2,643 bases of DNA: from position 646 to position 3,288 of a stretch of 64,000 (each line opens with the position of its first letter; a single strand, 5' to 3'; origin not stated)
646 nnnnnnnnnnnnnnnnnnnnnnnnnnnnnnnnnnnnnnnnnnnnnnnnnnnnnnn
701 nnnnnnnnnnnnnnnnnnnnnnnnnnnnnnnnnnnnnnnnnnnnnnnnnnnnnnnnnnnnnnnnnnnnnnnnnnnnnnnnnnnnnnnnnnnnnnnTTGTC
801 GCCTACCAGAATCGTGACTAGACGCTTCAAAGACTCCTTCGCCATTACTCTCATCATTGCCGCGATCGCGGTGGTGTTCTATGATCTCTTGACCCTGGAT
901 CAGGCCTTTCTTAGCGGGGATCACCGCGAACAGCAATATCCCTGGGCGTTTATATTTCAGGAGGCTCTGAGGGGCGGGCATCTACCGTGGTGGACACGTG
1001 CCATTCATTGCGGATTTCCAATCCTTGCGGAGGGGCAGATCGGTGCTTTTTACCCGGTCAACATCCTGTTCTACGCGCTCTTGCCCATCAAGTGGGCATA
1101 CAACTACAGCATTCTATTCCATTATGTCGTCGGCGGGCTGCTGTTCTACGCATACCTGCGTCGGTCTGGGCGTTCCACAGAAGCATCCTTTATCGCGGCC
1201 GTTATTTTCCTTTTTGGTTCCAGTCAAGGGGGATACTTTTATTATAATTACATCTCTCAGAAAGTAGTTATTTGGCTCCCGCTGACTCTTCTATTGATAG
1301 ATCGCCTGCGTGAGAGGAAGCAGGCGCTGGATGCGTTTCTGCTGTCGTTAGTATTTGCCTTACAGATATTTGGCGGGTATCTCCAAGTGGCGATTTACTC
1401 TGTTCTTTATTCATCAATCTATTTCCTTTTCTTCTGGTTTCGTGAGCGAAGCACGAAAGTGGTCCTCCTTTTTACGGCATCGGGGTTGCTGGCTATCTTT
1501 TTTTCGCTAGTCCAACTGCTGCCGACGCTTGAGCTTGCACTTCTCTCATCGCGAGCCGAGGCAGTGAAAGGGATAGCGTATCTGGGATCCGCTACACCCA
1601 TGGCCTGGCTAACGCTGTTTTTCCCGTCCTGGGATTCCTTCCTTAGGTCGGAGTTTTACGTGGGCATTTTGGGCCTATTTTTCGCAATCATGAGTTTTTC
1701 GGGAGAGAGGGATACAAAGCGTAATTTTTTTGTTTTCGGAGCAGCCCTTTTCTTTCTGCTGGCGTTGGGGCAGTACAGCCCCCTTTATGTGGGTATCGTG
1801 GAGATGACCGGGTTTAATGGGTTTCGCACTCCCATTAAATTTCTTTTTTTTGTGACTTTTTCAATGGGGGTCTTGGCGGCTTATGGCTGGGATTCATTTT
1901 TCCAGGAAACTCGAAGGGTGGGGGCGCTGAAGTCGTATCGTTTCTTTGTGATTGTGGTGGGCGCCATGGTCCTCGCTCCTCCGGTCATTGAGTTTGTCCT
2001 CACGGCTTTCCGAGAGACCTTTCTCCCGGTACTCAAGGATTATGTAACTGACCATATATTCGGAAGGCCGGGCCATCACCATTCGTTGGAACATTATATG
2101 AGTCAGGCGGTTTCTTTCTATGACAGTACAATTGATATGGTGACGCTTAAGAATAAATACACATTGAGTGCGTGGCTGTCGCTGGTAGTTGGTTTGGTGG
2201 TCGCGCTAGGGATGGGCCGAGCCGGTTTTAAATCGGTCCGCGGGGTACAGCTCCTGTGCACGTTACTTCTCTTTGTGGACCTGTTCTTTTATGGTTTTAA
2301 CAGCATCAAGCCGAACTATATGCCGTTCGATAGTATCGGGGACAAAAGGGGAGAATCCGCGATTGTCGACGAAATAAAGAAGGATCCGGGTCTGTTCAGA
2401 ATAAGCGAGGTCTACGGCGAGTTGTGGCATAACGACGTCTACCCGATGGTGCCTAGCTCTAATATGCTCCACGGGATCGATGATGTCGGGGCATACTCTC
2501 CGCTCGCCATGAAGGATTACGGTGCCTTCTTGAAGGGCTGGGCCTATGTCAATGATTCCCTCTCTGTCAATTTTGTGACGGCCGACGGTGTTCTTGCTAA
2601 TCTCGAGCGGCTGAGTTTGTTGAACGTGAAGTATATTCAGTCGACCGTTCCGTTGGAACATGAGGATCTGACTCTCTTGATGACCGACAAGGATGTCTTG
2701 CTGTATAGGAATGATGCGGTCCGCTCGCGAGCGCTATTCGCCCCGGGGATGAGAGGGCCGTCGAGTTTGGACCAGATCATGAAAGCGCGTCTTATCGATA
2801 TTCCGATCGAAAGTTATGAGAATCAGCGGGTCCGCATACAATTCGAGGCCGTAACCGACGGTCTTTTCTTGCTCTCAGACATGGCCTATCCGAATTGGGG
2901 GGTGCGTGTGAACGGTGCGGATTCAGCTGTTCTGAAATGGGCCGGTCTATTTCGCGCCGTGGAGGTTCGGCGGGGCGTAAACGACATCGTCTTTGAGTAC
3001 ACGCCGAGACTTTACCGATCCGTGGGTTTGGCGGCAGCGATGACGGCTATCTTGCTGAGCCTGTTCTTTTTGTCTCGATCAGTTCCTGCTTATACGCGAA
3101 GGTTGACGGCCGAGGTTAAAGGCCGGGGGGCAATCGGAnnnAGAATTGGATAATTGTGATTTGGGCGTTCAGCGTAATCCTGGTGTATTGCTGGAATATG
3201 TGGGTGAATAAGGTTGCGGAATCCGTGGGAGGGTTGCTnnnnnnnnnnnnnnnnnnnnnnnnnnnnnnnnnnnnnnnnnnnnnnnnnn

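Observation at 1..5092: Module A: TM-tailed GT2 followed by a YfhO GT-C, a micro-ORF and a PMT/ArnT-like GT-C, all translationally coupled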

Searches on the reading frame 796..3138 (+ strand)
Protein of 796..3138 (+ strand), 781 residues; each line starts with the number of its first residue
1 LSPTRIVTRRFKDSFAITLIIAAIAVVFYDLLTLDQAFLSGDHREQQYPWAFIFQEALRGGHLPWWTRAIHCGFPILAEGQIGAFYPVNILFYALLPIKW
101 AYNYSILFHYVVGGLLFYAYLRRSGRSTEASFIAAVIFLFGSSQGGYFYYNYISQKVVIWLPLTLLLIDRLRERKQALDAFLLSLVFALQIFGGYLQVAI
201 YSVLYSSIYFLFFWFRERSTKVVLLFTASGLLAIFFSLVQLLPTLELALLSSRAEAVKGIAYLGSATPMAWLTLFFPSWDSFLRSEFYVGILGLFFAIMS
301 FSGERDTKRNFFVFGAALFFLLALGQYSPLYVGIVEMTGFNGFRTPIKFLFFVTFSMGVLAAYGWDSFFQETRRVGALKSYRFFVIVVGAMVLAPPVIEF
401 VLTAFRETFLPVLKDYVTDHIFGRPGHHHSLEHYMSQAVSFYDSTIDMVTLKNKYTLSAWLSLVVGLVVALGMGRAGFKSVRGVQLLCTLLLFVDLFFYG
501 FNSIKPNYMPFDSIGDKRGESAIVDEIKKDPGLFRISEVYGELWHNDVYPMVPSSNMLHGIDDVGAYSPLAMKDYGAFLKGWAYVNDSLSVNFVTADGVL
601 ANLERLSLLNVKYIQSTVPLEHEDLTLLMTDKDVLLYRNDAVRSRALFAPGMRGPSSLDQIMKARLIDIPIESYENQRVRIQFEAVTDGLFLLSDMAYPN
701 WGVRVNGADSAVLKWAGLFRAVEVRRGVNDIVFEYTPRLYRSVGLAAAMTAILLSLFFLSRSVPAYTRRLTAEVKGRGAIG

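Call 11: search_protein_families(library=pfam, proteins=[window:796-3138:+], max_evalue=0.01)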
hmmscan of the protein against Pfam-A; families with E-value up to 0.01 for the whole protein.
window:796-3138:+ (781 aa): 2 families
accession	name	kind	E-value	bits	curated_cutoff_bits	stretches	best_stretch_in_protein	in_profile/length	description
PF09586.16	YfhO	-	7.1e-29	101.2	28.5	2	14-644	1-589/835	Bacterial membrane protein YfhO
PF10131.15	PTPS_related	-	0.0033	16.4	26.4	1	97-329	21-248/621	6-pyruvoyl-tetrahydropterin synthase related domain; membrane protein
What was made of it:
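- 814..3141 (+): YfhO-family GT-C glycosyltransferase, 775 aa. It has a membrane core (residues 1-~497), a beta-rich outside domain (~500-730) and a final membrane helix with a basic tail. PF09586 scores 101.2 bits (call 11).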

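Call 12: search_protein_families(library=ncbifam, proteins=[window:796-3138:+], max_evalue=0.01)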
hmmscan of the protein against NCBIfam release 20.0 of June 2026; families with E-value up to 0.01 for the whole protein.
window:796-3138:+ (781 aa): 0 families

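Call 15: find_homologous_proteins(query=window:814-3138:+, max_evalue=0.00001)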
Query window:814-3138:+ (775 aa): 163 proteins with E <= 0.00001 among 8000 candidates; the best 120 are listed.
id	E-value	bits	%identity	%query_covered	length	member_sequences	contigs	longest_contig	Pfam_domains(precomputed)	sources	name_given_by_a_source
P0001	0.0e+0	1732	100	100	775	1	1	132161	PF09586.17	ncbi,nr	ncbi:MAG: YfhO family protein [Candidatus Omnitrophota bacterium]|nr:YfhO family protein [Candidatus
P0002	1.5e-251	856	51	95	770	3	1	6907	PF09586.17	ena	-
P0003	3.8e-249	848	53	94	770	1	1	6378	PF09586.17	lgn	-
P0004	7.5e-246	837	53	94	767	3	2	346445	PF09586.17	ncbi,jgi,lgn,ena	-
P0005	8.3e-242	824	52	97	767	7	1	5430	-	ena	-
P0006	4.7e-239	814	52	96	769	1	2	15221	PF09586.17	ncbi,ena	-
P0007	3.8e-237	808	50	97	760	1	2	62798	PF09586.17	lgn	-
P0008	1.3e-235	803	51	96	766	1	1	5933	PF09586.17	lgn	-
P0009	6.6e-235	801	50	96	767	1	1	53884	-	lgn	-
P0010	1.8e-232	793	50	96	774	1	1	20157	PF09586.17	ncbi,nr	ncbi:MAG: YfhO family protein [Candidatus Omnitrophica bacterium]|nr:YfhO family protein [Candidatus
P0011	1.3e-231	790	51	95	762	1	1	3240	PF09586.17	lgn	-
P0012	1.6e-230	786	50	95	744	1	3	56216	PF09586.17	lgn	-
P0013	2.2e-228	779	50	93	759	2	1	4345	PF09586.17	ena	-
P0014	2.7e-228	779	50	97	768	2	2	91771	PF09586.17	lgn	-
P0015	3.3e-228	779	51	95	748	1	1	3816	PF09586.17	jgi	-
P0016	5.8e-227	774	48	98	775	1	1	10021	PF09586.17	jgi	jgi:hypothetical protein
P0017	2.7e-223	762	50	95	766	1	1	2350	PF09586.17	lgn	-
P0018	1.1e-219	750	50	93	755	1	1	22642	PF09586.17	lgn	-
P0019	3.6e-219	749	49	97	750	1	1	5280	PF09586.17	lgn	-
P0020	6.9e-217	741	49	96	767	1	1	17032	PF09586.17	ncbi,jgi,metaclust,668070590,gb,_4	metaclust:\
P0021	1.2e-214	734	48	94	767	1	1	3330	PF09586.17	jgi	jgi:hypothetical protein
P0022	1.8e-213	730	47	98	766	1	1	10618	PF09586.17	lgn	-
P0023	5.9e-213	728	48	96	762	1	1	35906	PF09586.17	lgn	-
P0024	1.5e-212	727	49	94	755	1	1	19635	PF09586.17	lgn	-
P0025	2.7e-211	723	49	95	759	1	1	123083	PF09586.17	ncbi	-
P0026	5.4e-210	718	49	94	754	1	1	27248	PF09586.17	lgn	-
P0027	1.9e-208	713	47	97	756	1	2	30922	PF09586.17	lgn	-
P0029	3.0e-207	709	48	96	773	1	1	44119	PF09586.17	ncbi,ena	-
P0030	7.6e-206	705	46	99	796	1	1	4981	PF09586.17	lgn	-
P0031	1.1e-204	701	48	96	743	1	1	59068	PF09586.17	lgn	-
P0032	8.0e-204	698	48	94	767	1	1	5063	PF09586.17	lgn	-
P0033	8.6e-204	698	47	94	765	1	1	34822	PF09586.17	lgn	-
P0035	6.1e-199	682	50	89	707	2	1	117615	PF09586.17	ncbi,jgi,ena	-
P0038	5.9e-190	652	45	95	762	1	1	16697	PF09586.17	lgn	-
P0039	4.5e-177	610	44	95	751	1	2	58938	PF09586.17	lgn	-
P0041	4.0e-142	494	39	90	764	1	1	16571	PF09586.17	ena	-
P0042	4.2e-141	491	38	94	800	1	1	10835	PF09586.17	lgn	-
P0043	1.8e-140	488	38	93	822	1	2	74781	PF09586.17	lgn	-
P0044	4.2e-139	484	37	97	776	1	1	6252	PF09586.17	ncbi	-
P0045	1.5e-137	479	39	93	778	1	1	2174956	PF09586.17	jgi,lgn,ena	-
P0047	1.4e-136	476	36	96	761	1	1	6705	PF09586.17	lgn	-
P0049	3.9e-135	471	36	96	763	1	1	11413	PF09586.17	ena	-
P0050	3.1e-134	468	36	97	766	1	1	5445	PF09586.17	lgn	-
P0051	3.7e-133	464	38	89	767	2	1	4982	PF09586.17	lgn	-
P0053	1.5e-131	459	36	95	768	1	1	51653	PF09586.17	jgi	jgi:hypothetical protein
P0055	8.7e-128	447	42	70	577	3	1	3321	PF09586.17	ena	-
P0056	8.0e-127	443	36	92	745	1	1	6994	PF09586.17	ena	-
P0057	3.4e-125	438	36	94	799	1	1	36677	PF09586.17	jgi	-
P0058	2.6e-124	435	35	97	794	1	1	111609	PF09586.17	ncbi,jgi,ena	-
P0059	1.8e-119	419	37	88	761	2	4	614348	PF09586.17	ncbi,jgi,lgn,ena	-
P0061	8.0e-118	414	35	97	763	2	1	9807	PF09586.17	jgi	-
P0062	7.5e-116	407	35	96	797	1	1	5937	PF09586.17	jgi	jgi:hypothetical protein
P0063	2.2e-111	392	32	94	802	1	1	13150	PF09586.17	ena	-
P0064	1.3e-110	390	31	96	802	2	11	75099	PF09586.17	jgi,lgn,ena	-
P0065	1.4e-109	386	32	94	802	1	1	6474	PF09586.17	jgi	jgi:hypothetical protein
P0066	8.5e-104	367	32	92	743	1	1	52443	PF09586.17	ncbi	-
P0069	7.5e-101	357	33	93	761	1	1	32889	PF09586.17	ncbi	-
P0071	2.0e-89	320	32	94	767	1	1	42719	PF09586.17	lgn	-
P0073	7.8e-70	255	30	91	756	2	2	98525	PF09586.17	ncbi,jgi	-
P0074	2.0e-62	230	43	43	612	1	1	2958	PF03968.20,PF06835.19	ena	-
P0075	2.6e-42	164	30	44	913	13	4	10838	PF09586.17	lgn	-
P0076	7.9e-39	152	32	42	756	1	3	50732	PF09586.17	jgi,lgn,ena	-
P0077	2.1e-34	138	31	41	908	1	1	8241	PF09586.17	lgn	-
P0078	7.8e-34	136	32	41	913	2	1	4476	PF09586.17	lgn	-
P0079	1.7e-33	135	31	45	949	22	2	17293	PF09586.17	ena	-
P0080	1.6e-32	132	30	41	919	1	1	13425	PF09586.17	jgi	-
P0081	2.5e-32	131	31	41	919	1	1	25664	PF09586.17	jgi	-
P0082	1.7e-31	128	30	41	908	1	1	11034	PF09586.17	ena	-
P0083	3.0e-31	127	26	74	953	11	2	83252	PF09586.17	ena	-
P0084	3.6e-31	127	29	45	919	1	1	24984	PF09586.17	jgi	-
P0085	2.5e-30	124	31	43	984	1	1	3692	PF09586.17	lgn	-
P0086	7.6e-30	123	31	41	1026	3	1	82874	PF09586.17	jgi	-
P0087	8.1e-30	123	29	44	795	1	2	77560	PF09586.17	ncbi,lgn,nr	ncbi:MAG: YfhO family protein [bacterium]|nr:YfhO family protein [bacterium]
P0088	8.5e-30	123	24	96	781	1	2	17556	PF09586.17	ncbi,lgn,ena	-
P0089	2.7e-29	121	31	42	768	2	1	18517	PF09586.17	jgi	-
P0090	8.7e-29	119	26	48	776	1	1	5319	PF09586.17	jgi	jgi:hypothetical protein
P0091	4.1e-28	117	26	94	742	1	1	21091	PF09586.17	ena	-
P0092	2.7e-27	114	28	51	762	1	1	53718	PF09586.17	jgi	jgi:hypothetical protein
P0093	9.4e-27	112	26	50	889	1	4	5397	PF09586.17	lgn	-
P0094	1.1e-26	112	30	42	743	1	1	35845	PF09586.17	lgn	-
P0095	1.3e-26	112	29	43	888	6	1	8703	PF09586.17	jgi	-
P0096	1.5e-26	112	32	42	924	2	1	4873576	PF09586.17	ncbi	ncbi:MAG: YfhO family protein, partial [Anaerolineae bacterium]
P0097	2.3e-26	111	27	47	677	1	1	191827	PF09586.17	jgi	-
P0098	2.0e-25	108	27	43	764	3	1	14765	PF09586.17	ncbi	-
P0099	2.0e-25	108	25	93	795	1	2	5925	PF09586.17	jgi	jgi:hypothetical protein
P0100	3.9e-25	107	26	69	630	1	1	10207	PF09586.17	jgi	jgi:hypothetical protein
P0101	5.1e-25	107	28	38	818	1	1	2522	PF09586.17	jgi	jgi:hypothetical protein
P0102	6.2e-25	106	30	47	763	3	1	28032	PF09586.17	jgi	-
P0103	7.2e-25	106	25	92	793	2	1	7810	PF09586.17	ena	-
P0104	7.7e-25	106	27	46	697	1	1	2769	PF09586.17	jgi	jgi:hypothetical protein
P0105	9.0e-25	106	28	46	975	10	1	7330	PF09586.17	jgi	-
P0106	5.1e-23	100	32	31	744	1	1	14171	PF09586.17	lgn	-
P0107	1.1e-22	99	26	44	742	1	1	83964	PF09586.17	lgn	-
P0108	1.7e-22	98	28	42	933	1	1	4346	PF09586.17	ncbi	ncbi:MAG: YfhO family protein [Anaerolineales bacterium]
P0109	2.4e-22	98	30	22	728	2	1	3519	PF09586.17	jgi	jgi:hypothetical protein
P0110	2.7e-22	98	27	50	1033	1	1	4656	PF09586.17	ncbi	-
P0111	3.8e-22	97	35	15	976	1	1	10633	PF09586.17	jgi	jgi:hypothetical protein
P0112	4.2e-22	97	31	17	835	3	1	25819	PF09586.17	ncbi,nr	ncbi:MAG: YfhO family protein [Chloroflexi bacterium]|nr:YfhO family protein [Chloroflexota bacteriu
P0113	1.1e-21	96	28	45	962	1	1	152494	PF09586.17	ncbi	-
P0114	2.8e-21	94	29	47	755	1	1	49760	PF09586.17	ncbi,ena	-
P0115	3.9e-21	94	29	47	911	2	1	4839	PF09586.17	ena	-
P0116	1.1e-20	92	28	48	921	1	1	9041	PF09586.17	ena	-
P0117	2.9e-20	91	28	45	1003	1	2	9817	PF09586.17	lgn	-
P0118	9.2e-20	89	25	42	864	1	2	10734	PF09586.17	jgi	jgi:hypothetical protein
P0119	3.3e-19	88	29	44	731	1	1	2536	PF09586.17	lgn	-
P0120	1.6e-18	85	33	21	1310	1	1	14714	PF01943.23,PF09586.17,PF01554.24,PF13440.12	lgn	-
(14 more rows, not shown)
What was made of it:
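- On YfhO (PF09586): Homologues carry precomputed PF09586 (call 15).
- Checked: PF09586 scores 101.2 bits against a cut-off of 28.5 (calls 11, 15).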

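Call 17: find_encoding_contigs(protein=P0001, flank=10000, max_places=3)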
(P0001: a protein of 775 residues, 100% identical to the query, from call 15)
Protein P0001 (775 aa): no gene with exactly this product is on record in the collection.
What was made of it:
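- Tried and rejected: Exact look-up of the YfhO protein P0001 to reach the 132-kb source contig: not on record (call 17).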

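Call 18: find_encoding_contigs(protein=P0004, flank=10000, max_places=3)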
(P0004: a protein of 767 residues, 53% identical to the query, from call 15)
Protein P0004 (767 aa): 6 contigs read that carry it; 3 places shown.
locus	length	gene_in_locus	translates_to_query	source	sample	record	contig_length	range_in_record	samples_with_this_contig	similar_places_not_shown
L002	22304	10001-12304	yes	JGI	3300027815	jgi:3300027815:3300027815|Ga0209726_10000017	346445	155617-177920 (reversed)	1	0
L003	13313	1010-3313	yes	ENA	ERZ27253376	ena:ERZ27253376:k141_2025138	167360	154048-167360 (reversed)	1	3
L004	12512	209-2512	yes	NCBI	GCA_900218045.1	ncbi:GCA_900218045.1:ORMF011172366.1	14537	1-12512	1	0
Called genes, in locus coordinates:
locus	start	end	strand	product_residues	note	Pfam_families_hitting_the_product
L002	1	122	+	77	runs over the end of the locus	PF01726:LexA_DNA_bind, PF01047:MarR (faint)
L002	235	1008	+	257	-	PF00483:NTP_transferase, PF12804:NTP_transf_3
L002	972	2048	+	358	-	PF01073:3Beta_HSD, PF01370:Epimerase, PF02719:Polysacc_synt_2, PF04321:RmlD_sub_bind, PF07993:NAD_binding_4, PF13460:NAD_binding_10 (weak), PF16363:GDP_Man_Dehyd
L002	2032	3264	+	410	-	PF08421:Methyltransf_13, PF13489:Methyltransf_23, PF08242:Methyltransf_12, PF08484:Methyltransf_14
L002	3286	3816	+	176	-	PF00908:dTDP_sugar_isom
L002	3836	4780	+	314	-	PF01370:Epimerase, PF04321:RmlD_sub_bind (weak), PF16363:GDP_Man_Dehyd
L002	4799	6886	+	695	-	PF00535:Glycos_transf_2, PF13641:Glyco_tranf_2_3, PF00535:Glycos_transf_2, PF10111:Glyco_tranf_2_2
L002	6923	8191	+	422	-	PF13439:Glyco_transf_4, PF13579:Glyco_trans_4_4, PF20706:GT4-conflict, PF00534:Glycos_transf_1, PF13692:Glyco_trans_1_4, PF13524:Glyco_trans_1_2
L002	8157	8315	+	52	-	-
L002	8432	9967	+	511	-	PF02310:B12-binding, PF04055:Radical_SAM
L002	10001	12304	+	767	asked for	PF09586:YfhO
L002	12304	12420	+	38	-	-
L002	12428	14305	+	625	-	PF13231:PMT_2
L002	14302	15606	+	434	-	PF02310:B12-binding (faint), PF04055:Radical_SAM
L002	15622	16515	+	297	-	PF01073:3Beta_HSD, PF01370:Epimerase, PF02719:Polysacc_synt_2 (weak), PF04321:RmlD_sub_bind, PF05368:NmrA, PF07993:NAD_binding_4 (weak), PF13460:NAD_binding_10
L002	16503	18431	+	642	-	PF13522:GATase_6, PF13537:GATase_7, PF12481:DUF3700 (weak), PF00733:Asn_synthase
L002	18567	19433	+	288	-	PF13489:Methyltransf_23, PF08241:Methyltransf_11, PF08242:Methyltransf_12, PF13649:Methyltransf_25, PF13847:Methyltransf_31 (weak)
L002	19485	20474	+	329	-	PF01073:3Beta_HSD, PF01370:Epimerase, PF02719:Polysacc_synt_2, PF04321:RmlD_sub_bind, PF05368:NmrA (weak), PF07993:NAD_binding_4 (weak), PF16363:GDP_Man_Dehyd, PF13460:NAD_binding_10, +1 more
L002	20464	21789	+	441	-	PF03721:UDPG_MGDP_dh_N, PF00984:UDPG_MGDP_dh, PF03720:UDPG_MGDP_dh_C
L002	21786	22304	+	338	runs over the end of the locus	PF01408:GFO_IDH_MocA, PF02894:GFO_IDH_MocA_C, PF22725:GFO_IDH_MocA_C3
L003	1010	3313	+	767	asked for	PF09586:YfhO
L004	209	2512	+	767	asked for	PF09586:YfhO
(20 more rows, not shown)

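Call 20: find_encoding_contigs(protein=P0025, flank=10000, max_places=1)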
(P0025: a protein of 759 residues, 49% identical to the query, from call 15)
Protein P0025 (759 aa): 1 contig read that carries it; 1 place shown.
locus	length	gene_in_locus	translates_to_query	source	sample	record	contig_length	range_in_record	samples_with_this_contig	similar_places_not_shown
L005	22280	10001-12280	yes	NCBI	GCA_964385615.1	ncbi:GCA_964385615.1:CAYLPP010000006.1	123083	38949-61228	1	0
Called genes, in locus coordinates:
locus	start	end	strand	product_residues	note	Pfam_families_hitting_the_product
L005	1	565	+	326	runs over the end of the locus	PF01073:3Beta_HSD, PF01370:Epimerase, PF02719:Polysacc_synt_2, PF04321:RmlD_sub_bind, PF07993:NAD_binding_4, PF13460:NAD_binding_10 (weak), PF16363:GDP_Man_Dehyd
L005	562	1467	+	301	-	PF01073:3Beta_HSD, PF01370:Epimerase, PF04321:RmlD_sub_bind, PF16363:GDP_Man_Dehyd, PF02719:Polysacc_synt_2, PF07993:NAD_binding_4 (weak)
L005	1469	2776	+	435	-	PF02737:3HCDH_N (weak), PF03446:NAD_binding_2, PF03721:UDPG_MGDP_dh_N, PF00984:UDPG_MGDP_dh, PF03720:UDPG_MGDP_dh_C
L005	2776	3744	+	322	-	PF01073:3Beta_HSD, PF01370:Epimerase, PF02719:Polysacc_synt_2, PF04321:RmlD_sub_bind, PF05368:NmrA, PF07993:NAD_binding_4, PF13460:NAD_binding_10, PF16363:GDP_Man_Dehyd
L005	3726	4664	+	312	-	PF01073:3Beta_HSD (faint), PF01370:Epimerase, PF02719:Polysacc_synt_2 (faint), PF04321:RmlD_sub_bind (faint), PF16363:GDP_Man_Dehyd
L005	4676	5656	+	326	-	PF01370:Epimerase, PF04321:RmlD_sub_bind (weak), PF05368:NmrA (faint), PF16363:GDP_Man_Dehyd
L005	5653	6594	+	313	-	PF01073:3Beta_HSD (weak), PF01370:Epimerase, PF02719:Polysacc_synt_2 (faint), PF04321:RmlD_sub_bind, PF07993:NAD_binding_4 (faint), PF16363:GDP_Man_Dehyd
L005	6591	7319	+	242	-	PF00535:Glycos_transf_2, PF13641:Glyco_tranf_2_3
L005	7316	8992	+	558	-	PF02366:PMT (weak), PF13231:PMT_2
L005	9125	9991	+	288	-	PF00535:Glycos_transf_2, PF13641:Glyco_tranf_2_3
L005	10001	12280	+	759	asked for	PF09586:YfhO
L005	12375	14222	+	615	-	PF02366:PMT (weak)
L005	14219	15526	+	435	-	PF04055:Radical_SAM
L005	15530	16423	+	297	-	PF01073:3Beta_HSD, PF01370:Epimerase, PF02719:Polysacc_synt_2 (weak), PF04321:RmlD_sub_bind, PF05368:NmrA, PF13460:NAD_binding_10, PF07993:NAD_binding_4 (weak)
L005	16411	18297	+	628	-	PF13522:GATase_6, PF13537:GATase_7, PF00733:Asn_synthase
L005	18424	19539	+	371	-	PF00155:Aminotran_1_2, PF00266:Aminotran_5 (faint), PF01041:DegT_DnrJ_EryC1, PF01053:Cys_Met_Meta_PP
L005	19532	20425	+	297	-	PF01073:3Beta_HSD, PF01370:Epimerase, PF02719:Polysacc_synt_2, PF04321:RmlD_sub_bind, PF16363:GDP_Man_Dehyd, PF07993:NAD_binding_4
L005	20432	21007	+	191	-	PF13302:Acetyltransf_3, PF00583:Acetyltransf_1, PF13420:Acetyltransf_4, PF13673:Acetyltransf_10, PF13508:Acetyltransf_7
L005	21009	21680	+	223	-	PF00535:Glycos_transf_2, PF13641:Glyco_tranf_2_3 (weak)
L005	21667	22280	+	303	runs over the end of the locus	PF13489:Methyltransf_23, PF07021:MetW (weak), PF13847:Methyltransf_31, PF08241:Methyltransf_11, PF08242:Methyltransf_12, PF13649:Methyltransf_25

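Call 21: find_encoding_contigs(protein=P0045, flank=10000, max_places=1)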
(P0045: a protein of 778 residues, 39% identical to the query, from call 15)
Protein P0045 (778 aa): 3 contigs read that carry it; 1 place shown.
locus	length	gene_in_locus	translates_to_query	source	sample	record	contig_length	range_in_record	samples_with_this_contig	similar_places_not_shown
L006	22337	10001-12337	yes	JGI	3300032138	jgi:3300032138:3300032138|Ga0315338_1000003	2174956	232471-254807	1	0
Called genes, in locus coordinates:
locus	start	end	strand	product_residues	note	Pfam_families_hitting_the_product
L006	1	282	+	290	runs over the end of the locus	PF00231:ATP-synt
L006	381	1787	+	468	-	PF02874:ATP-synt_ab_N, PF00006:ATP-synt_ab, PF22919:ATP-synt_VA_C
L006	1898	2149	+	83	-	PF02823:ATP-synt_DE_N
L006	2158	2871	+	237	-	PF00590:TP_methylase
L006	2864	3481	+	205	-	PF00551:Formyl_trans_N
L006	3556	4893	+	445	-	PF03952:Enolase_N, PF00113:Enolase_C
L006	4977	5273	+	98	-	PF04977:DivIC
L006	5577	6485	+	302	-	PF13489:Methyltransf_23, PF07021:MetW (weak), PF08241:Methyltransf_11, PF08242:Methyltransf_12 (weak), PF13649:Methyltransf_25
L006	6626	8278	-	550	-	-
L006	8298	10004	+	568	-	PF02366:PMT (weak), PF13231:PMT_2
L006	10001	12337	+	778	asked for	PF09586:YfhO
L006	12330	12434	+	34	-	-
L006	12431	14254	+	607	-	PF02366:PMT (weak), PF13231:PMT_2 (weak)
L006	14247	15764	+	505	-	PF02366:PMT (weak), PF13231:PMT_2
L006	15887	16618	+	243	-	PF00535:Glycos_transf_2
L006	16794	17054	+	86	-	PF12728:HTH_17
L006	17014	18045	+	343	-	PF01370:Epimerase, PF02719:Polysacc_synt_2, PF04321:RmlD_sub_bind, PF05368:NmrA (weak), PF01073:3Beta_HSD, PF07993:NAD_binding_4 (weak), PF13460:NAD_binding_10 (weak), PF16363:GDP_Man_Dehyd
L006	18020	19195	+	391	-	PF01041:DegT_DnrJ_EryC1, PF01053:Cys_Met_Meta_PP (weak), PF01212:Beta_elim_lyase (weak)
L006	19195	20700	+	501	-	PF04101:Glyco_tran_28_C (weak), PF00583:Acetyltransf_1, PF13302:Acetyltransf_3, PF13673:Acetyltransf_10 (weak), PF13508:Acetyltransf_7 (weak), PF08445:FR47 (weak)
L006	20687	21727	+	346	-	PF03102:NeuB, PF08666:SAF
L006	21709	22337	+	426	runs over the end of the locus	-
